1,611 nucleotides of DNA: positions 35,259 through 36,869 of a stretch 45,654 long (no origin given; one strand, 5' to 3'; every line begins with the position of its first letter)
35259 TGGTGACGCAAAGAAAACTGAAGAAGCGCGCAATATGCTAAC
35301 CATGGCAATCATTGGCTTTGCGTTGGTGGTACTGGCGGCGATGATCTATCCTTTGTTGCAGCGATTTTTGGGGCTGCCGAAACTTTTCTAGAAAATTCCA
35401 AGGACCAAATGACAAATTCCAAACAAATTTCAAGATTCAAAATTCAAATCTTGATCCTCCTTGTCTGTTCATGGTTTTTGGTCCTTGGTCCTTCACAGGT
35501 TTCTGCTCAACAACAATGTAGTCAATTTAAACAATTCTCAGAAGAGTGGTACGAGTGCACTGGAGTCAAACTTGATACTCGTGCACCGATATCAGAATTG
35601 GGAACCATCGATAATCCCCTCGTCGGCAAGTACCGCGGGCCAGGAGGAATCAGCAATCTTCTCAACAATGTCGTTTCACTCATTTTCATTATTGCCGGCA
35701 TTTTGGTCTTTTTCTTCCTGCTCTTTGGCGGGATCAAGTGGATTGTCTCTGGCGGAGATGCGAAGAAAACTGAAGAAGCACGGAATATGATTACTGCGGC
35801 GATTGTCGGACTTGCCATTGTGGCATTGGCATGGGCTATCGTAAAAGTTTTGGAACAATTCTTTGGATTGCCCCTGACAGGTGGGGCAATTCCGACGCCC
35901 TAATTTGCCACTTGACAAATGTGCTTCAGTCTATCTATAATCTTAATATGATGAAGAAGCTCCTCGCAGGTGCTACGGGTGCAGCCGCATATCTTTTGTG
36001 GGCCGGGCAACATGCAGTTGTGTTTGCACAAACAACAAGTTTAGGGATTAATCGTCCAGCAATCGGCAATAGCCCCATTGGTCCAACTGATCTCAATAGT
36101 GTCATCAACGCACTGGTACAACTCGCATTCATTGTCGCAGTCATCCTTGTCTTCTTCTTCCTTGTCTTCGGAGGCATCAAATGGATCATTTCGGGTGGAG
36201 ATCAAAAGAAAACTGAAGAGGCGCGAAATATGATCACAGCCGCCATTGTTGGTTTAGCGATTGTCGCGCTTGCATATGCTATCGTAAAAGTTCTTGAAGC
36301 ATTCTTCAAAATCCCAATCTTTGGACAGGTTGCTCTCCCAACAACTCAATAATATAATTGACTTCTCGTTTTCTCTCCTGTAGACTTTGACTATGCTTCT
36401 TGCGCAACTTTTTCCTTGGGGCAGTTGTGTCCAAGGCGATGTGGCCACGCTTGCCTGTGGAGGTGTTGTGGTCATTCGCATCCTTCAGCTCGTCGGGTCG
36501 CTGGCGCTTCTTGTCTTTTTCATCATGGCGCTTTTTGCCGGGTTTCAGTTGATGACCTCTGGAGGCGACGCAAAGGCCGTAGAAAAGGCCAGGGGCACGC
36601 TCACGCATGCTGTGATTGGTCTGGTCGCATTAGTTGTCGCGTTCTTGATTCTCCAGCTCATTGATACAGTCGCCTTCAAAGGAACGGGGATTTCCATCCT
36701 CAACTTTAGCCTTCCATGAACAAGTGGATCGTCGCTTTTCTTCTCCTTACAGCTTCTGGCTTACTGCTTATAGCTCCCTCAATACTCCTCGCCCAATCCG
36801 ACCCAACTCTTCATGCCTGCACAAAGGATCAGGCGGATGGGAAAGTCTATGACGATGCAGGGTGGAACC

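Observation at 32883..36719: Graded series of pilin fusions with a conserved N-terminal Cys pair and an internal leaderless promoter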

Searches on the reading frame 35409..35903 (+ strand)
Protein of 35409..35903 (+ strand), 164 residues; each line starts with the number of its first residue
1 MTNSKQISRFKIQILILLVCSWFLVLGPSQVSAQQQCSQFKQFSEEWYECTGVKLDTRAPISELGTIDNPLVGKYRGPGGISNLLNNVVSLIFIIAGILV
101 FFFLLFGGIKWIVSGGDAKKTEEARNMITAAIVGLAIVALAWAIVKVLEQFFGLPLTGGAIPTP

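Call 3: search_protein_families(library=pfam, proteins=[window:35409-35903:+], max_evalue=0.1)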
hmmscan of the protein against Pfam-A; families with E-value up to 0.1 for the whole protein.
window:35409-35903:+ (164 aa): 4 families
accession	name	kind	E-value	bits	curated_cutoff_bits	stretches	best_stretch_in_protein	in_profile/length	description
PF18895.5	T4SS_pilin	-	3.3e-13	50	26.6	1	80-148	4-71/71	Type IV secretion system pilin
PF16962.11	ABC_export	-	0.01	14.8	29.7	1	80-147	15-86/531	Putative ABC exporter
PF09933.14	DUF2165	-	0.078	13.4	24.9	1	84-145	58-117/157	Predicted small integral membrane protein (DUF2165)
PF19862.4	DUF6336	-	0.088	13.6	25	0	91-148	49-101/128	Family of unknown function (DUF6336)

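Call 14: find_encoding_contigs(protein=window:35409-35903:+, flank=10000, max_places=10)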
Protein window:35409-35903:+ (164 aa): 1 contig read that carries it; 1 place shown.
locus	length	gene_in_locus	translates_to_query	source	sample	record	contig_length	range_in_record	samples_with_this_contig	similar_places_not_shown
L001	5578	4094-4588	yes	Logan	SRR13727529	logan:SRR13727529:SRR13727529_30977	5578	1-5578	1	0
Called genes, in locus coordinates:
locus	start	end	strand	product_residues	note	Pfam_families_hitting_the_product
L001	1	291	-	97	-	?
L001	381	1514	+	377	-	PF13191:AAA_16 (faint), PF24883:NPHP3_N (weak), PF13173:AAA_14, PF13401:AAA_22 (faint), PF13635:DUF4143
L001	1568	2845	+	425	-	PF18895:T4SS_pilin (weak)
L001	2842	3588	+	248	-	PF18895:T4SS_pilin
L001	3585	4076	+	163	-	PF18895:T4SS_pilin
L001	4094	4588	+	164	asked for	PF18895:T4SS_pilin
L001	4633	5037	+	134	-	PF18895:T4SS_pilin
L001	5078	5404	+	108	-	PF18895:T4SS_pilin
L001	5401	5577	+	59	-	?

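Call 15: search_protein_families(library=ncbifam, proteins=[window:35409-35903:+], max_evalue=0.01)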
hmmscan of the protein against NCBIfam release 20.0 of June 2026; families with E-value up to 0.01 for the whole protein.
window:35409-35903:+ (164 aa): 1 family
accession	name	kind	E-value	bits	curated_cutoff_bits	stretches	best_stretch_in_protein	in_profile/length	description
NF045849.1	ICE_MMCAP2_0565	equivalog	0.00081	19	40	1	83-149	11-77/80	Mbov_0395 family pilin-like conjugal transfer protein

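Call 32: find_homologous_proteins(query=window:35409-35903:+, max_evalue=0.00001)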
Query window:35409-35903:+ (164 aa): 24 proteins with E <= 0.00001 among 246 candidates.
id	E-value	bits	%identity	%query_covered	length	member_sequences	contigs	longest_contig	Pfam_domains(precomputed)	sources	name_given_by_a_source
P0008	6.3e-102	356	100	100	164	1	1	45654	PF18895.6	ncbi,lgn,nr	ncbi:MAG: pilin [bacterium]|nr:pilin [bacterium]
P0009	1.6e-56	208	59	100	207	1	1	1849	PF18895.6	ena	-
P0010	4.1e-56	207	58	100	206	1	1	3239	PF18895.6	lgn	-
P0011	5.9e-41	158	78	63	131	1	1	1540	PF18895.6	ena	-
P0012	4.3e-31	126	64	63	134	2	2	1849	PF18895.6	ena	-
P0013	2.4e-30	123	64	64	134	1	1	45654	PF18895.6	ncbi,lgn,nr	ncbi:MAG: pilin [bacterium]|nr:pilin [bacterium]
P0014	5.8e-28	116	64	59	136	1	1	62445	PF18895.6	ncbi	-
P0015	3.9e-26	110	62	61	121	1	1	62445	PF18895.6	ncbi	-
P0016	1.4e-24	105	62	61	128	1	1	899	PF18895.6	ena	-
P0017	2.6e-18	84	55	51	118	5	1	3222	PF18895.6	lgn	-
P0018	4.8e-18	83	53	56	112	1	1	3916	PF18895.6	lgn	-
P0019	2.3e-17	81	47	60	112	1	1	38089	PF18895.6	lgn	-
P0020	3.1e-16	77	57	46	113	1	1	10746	PF18895.6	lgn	-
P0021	3.7e-16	77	32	95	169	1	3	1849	PF18895.6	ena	-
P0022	3.8e-16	77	50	56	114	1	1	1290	PF18895.6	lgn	-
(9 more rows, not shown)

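Call 33: find_encoding_contigs(protein=P0010, flank=5000, max_places=3)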
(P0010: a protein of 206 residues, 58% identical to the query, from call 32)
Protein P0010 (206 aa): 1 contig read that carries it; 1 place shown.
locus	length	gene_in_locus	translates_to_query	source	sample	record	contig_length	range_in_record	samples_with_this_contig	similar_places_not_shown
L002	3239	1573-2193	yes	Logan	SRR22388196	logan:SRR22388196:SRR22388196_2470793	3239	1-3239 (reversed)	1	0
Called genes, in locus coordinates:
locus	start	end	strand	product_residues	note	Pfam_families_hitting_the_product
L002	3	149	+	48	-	?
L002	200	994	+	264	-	PF18895:T4SS_pilin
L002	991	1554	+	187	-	PF18895:T4SS_pilin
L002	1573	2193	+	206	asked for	PF18895:T4SS_pilin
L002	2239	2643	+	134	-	PF18895:T4SS_pilin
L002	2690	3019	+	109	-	PF18895:T4SS_pilin (weak)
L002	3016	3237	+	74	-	?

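Call 34: find_encoding_contigs(protein=P0012, flank=5000, max_places=4)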
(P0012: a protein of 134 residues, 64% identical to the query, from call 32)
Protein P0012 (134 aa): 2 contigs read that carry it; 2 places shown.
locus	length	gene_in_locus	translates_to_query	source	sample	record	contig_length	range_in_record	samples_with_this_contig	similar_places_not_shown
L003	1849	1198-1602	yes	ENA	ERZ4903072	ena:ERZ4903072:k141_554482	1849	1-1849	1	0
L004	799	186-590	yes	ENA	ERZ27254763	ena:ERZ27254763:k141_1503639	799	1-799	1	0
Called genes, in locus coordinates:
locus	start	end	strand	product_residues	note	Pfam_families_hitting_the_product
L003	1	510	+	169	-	PF18895:T4SS_pilin (weak)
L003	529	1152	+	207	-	PF18895:T4SS_pilin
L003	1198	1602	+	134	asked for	PF18895:T4SS_pilin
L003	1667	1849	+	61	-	?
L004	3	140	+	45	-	?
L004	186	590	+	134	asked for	PF18895:T4SS_pilin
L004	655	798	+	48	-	?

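Call 35: find_encoding_contigs(protein=P0014, flank=10000, max_places=3)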
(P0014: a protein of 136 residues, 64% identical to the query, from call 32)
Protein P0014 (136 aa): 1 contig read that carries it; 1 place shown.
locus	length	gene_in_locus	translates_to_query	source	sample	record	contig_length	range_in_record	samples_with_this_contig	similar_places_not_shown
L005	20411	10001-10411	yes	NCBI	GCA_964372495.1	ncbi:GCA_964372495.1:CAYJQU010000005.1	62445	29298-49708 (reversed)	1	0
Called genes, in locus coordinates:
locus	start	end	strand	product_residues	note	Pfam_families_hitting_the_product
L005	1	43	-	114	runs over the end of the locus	PF01219:DAGK_prokar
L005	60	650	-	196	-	PF01569:PAP2 (weak)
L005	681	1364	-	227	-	PF18912:DZR_2 (weak), PF00156:Pribosyltran (weak)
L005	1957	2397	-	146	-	PF01668:SmpB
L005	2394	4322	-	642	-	PF01436:NHL (faint)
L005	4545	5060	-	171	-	PF03703:bPH_2 (weak)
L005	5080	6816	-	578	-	PF08486:SpoIID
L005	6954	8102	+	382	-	PF18895:T4SS_pilin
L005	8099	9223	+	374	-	PF18895:T4SS_pilin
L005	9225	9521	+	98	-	PF18895:T4SS_pilin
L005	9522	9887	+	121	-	PF18895:T4SS_pilin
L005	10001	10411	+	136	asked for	PF18895:T4SS_pilin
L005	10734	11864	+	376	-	-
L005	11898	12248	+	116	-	PF18895:T4SS_pilin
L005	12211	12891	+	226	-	-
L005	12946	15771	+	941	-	-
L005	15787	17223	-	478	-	-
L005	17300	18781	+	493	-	PF12666:PrgI (weak), PF13620:CarboxypepD_reg (weak)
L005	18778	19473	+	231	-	PF26593:TraC-like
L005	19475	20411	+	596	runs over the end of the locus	PF19044:P-loop_TraG, PF01935:DUF87 (weak), PF12846:AAA_10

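Call 42: find_related_loci(query=A3, collection=genome_contigs, flank=8000)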
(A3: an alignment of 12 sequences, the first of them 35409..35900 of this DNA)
Query A3 (164 aa) in genome_contigs; peptide patterns used: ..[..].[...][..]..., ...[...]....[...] (x = any residue, [..] = any of these).
369 stretches matched a pattern; 74 encode a relative of the query (tblastn E <= 1e-3); 73 distinct loci.
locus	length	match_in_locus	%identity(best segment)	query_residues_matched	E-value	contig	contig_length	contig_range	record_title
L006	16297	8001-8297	64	67-163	8e-32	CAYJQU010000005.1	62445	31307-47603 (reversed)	MAG TPA_asm: uncultured Gammaproteobacteria bacterium isolate ERP125453_co1_285 genome assembly, contig: NODE_298_length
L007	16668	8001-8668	57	59-163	5e-23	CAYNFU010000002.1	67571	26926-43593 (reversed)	MAG TPA_asm: uncultured Gammaproteobacteria bacterium isolate SRP050083_co2_220 genome assembly, contig: NODE_146_length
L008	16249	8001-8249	55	81-163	2e-22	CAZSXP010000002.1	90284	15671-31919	MAG TPA_asm: uncultured Gammaproteobacteria bacterium isolate SRP062349_co2_93 genome assembly, contig: NODE_155_length_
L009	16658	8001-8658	53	66-163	2e-21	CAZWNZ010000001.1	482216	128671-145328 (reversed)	MAG TPA_asm: uncultured Gammaproteobacteria bacterium isolate SRP192927_co3_839 genome assembly, contig: NODE_2_length_4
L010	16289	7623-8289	56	67-162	5e-21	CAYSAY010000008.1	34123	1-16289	MAG TPA_asm: uncultured Gammaproteobacteria bacterium isolate ERP113451_co1_283 genome assembly, contig: NODE_1398_lengt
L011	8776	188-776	50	80-164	4e-21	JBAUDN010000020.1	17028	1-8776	MAG: Microgenomates group bacterium isolate MFD13099_ilm_asm_bin3 k127_8244, whole genome shotgun sequence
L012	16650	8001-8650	38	48-164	6e-21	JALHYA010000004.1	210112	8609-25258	MAG: Patescibacteria group bacterium isolate PFL142 seq_379968, whole genome shotgun sequence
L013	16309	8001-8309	40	49-160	8e-21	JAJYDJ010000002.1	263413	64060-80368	MAG: bacterium isolate BP9.bin93 NODE_31_length_263413_cov_2.950484, whole genome shotgun sequence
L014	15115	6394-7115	45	43-162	2e-20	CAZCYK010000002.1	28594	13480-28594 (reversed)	MAG TPA_asm: uncultured Gammaproteobacteria bacterium isolate SRP263991_co6_449 genome assembly, contig: NODE_1318_lengt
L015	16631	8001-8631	50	77-164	2e-20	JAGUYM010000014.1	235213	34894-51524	MAG: Candidatus Woesebacteria bacterium isolate DeMMO6_63 c_000000012182, whole genome shotgun sequence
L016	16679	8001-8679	45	67-162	2e-20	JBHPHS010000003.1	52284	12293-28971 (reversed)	Patescibacteria group bacterium isolate SAG AM-312-A20 AM-312-A20_NODE_3, whole genome shotgun sequence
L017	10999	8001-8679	44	73-164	2e-20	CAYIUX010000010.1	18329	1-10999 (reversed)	MAG TPA_asm: uncultured Gammaproteobacteria bacterium isolate ERP119705_co5_62 genome assembly, contig: NODE_3729_length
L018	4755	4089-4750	44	67-162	2e-20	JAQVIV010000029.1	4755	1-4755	MAG: Candidatus Shapirobacteria bacterium isolate STE_48 NODE_55631_length_4755_cov_5.794080_Sandtown_E, whole genome sh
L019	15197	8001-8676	49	66-164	3e-20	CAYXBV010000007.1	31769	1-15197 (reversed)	MAG TPA_asm: uncultured Gammaproteobacteria bacterium isolate SRP191223_co1_10 genome assembly, contig: NODE_1082_length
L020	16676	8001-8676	45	66-164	3e-20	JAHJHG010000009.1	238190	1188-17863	MAG: Patescibacteria group bacterium isolate Modern_marine_planktonic.mb.16 Modern_marine_plan.mb.16_k141_790344, whole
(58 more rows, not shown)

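Call 59: search_solved_structures(query=A3, max_evalue=10, show_alignments=2)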
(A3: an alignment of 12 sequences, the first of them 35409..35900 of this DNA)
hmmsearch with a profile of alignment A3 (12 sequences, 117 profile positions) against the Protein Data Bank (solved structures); distinct sequences matched with E-value up to 10: 2.
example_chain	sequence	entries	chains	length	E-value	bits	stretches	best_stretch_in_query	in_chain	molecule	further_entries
9hmf_O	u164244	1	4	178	0.29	14.2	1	42-73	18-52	Flagellar protein FliL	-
22of_B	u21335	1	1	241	2.4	11.2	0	24-71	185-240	Very-long-chain (3R)-3-hydroxyacyl-CoA dehydratase hpo-8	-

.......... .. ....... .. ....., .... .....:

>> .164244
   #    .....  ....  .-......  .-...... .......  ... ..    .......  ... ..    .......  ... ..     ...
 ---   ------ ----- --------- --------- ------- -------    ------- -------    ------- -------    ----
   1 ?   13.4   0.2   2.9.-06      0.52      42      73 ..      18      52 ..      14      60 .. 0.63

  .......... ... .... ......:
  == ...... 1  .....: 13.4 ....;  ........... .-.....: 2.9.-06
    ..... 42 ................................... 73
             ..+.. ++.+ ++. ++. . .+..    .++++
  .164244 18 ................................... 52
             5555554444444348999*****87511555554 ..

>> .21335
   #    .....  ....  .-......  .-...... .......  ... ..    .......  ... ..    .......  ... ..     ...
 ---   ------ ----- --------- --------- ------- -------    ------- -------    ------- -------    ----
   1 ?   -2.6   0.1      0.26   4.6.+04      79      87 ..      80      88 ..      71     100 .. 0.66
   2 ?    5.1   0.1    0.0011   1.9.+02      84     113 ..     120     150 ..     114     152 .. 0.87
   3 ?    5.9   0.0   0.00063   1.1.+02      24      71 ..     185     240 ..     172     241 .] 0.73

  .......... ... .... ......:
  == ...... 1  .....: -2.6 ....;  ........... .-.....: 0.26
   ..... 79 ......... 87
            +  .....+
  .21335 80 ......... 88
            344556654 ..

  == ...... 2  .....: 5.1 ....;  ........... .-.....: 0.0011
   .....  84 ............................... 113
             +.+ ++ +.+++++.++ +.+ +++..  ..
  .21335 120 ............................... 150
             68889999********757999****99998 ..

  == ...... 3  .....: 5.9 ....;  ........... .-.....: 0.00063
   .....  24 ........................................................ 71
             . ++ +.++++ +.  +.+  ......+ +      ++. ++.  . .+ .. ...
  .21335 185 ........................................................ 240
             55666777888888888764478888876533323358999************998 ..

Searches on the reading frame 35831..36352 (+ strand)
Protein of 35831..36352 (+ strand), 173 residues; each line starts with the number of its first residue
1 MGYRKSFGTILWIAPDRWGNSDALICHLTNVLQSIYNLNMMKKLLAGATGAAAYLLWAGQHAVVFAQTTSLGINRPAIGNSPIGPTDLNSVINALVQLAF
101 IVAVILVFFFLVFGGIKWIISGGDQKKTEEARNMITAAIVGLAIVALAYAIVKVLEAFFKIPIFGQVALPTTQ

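Call 3: search_protein_families(library=pfam, proteins=[window:35831-36352:+], max_evalue=0.1)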
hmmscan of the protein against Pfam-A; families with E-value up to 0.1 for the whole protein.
window:35831-36352:+ (173 aa): 2 families
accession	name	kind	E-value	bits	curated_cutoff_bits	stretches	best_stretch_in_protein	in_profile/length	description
PF18895.5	T4SS_pilin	-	1.1e-10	41.9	26.6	1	88-155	5-71/71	Type IV secretion system pilin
PF19607.4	DUF6112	-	0.00086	19.5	25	1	84-152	12-75/88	Family of unknown function (DUF6112)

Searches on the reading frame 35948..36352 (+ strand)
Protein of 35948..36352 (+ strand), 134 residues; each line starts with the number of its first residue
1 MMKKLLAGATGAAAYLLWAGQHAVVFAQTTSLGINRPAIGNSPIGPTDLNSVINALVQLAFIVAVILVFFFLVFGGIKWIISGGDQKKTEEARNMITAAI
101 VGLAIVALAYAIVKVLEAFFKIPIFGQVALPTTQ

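Call 15: search_protein_families(library=ncbifam, proteins=[window:35948-36352:+], max_evalue=0.01)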
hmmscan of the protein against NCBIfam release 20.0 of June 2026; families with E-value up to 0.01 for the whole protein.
window:35948-36352:+ (134 aa): 4 families
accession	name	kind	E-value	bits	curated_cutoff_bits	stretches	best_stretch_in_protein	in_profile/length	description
NF045849.1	ICE_MMCAP2_0565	equivalog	0.00047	19.8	40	1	51-117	11-77/80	Mbov_0395 family pilin-like conjugal transfer protein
TIGR01912.1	TatC-Arch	equivalog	0.0017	18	192.6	1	50-123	59-131/234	Sec-independent protein translocase TatC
NF046050.1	CPBP_fam_MroQ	equivalog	0.0019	17.7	270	1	28-119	18-105/243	intramembrane glutamic endopeptidase MroQ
NF045848.1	MMCAP2_0566_fam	domain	0.0051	16.1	90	1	58-120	59-124/322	MMCAP2_0566 family conjugal transfer protein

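Call 66: predict_structure(alignment_id=A4)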
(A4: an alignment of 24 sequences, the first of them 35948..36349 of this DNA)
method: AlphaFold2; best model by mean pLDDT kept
length: 134 residues; sequences in the alignment: 24
mean_pLDDT: 73.2   pTM: 0.49
mean pLDDT of the five models: 73.2, 71.9, 70.3, 68.3, 65.7
residues with pLDDT >= 90: 27; 70-90: 49; 50-70: 52; < 50: 6
segments of 3 or more residues with pLDDT < 50: 28-30
pLDDT, mean of each block of 10 residues (from residue 1): 61 69 52 55 60 77 88 91 90 91 88 80 58 50
secondary structure, 60 per line:
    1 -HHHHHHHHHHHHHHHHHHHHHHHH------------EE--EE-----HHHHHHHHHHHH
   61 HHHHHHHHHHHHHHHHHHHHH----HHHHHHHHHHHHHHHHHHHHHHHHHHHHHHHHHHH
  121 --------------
elements in order: H2-25 H49-81 H86-120

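Call 69: fold_search(model_id=the predicted structure, library=pdb)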
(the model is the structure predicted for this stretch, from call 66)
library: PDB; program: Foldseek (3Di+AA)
matches with E <= 10: 72; with E <= 0.001: 0
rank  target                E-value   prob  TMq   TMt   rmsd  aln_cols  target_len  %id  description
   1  9rxe_MODEL_1_A        1.6e+00  0.63  0.38  0.48   6.4        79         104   14  Solution structure of the HR1c domain of human PKN1 (released 2025-12-31)
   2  3zg1_A                1.8e+00  0.63  0.39  0.47   8.4        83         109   17  NI-BOUND FORM OF M123A MUTANT OF CUPRIAVIDUS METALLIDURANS CH34 CNRXS (released 2013-10-23)
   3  2y3h_A                1.9e+00  0.72  0.39  0.46   6.2        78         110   18  E63Q mutant of Cupriavidus metallidurans CH34 CnrXs (released 2011-03-30)
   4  2y3h_B                2.3e+00  0.57  0.39  0.47   8.3        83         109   18  E63Q mutant of Cupriavidus metallidurans CH34 CnrXs (released 2011-03-30)
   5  9sv3_D                2.7e+00  0.63  0.40  0.24   2.8        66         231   18  Local refinement of EloB/EloC/VHL/CV2a/14-3-3zeta/ERa from pose 1 (released 2025-12-03)
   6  8zal_B                2.7e+00  0.33  0.41  0.18   5.1        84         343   14  EmrAB-TolC MFS-type tripartite multidrug efflux pump EA (released 2025-04-30)
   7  4wwb                  2.9e+00  0.69  0.39  0.46   2.9        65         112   17  High-resolution structure of the Ni-bound form of the Y135F mutant of C. metallidurans CnrXs (released 2015-02-11)
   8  2y39                  3.3e+00  0.66  0.39  0.47   2.9        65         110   17  Ni-bound form of Cupriavidus metallidurans CH34 CnrXs (released 2011-03-30)
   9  8zar_C                3.3e+00  0.41  0.38  0.16   2.5        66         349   15  EmrAB-TolC MFS-type tripartite multidrug efflux pump FA (released 2025-04-30)
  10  8zar_B                3.3e+00  0.30  0.42  0.18   5.1        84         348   14  EmrAB-TolC MFS-type tripartite multidrug efflux pump FA (released 2025-04-30)
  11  7qhm_J                3.3e+00  0.09  0.25  0.30   6.2        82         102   11  Cytochrome bcc-aa3 supercomplex (respiratory supercomplex III2/IV2) from Corynebacterium glutamicum (stigmatellin and  (released 2022-05-18)
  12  6h2f_A                3.5e+00  0.33  0.33  0.15   4.9        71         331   13  Structure of the pre-pore AhlB of the tripartite alpha-pore forming toxin, AHL, from Aeromonas hydrophila. (released 2019-07-10)
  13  8zal_A                3.7e+00  0.38  0.38  0.16   2.6        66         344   15  EmrAB-TolC MFS-type tripartite multidrug efflux pump EA (released 2025-04-30)
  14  2y3h_D                3.9e+00  0.63  0.39  0.48   2.9        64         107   19  E63Q mutant of Cupriavidus metallidurans CH34 CnrXs (released 2011-03-30)
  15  3zg1_D                3.9e+00  0.38  0.39  0.47   8.7        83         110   17  NI-BOUND FORM OF M123A MUTANT OF CUPRIAVIDUS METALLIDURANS CH34 CNRXS (released 2013-10-23)
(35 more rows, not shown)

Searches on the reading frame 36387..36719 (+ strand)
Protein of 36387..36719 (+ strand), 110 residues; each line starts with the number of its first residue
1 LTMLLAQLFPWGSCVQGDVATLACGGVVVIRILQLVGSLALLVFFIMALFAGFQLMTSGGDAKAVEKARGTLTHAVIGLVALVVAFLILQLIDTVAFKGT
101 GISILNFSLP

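Call 3: search_protein_families(library=pfam, proteins=[window:36387-36719:+], max_evalue=0.1)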
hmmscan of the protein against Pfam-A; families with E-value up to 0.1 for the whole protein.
window:36387-36719:+ (110 aa): 1 family
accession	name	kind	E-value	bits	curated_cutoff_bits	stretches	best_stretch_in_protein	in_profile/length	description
PF18895.5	T4SS_pilin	-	8.5e-08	32.6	26.6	1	31-92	10-71/71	Type IV secretion system pilin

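Call 15: search_protein_families(library=ncbifam, proteins=[window:36393-36719:+], max_evalue=0.01)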
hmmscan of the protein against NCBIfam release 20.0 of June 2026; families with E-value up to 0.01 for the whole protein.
window:36393-36719:+ (108 aa): 1 family
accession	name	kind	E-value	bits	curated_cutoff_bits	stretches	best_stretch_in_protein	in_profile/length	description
NF045849.1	ICE_MMCAP2_0565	equivalog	3.3e-05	23.5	40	1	33-90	16-76/80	Mbov_0395 family pilin-like conjugal transfer protein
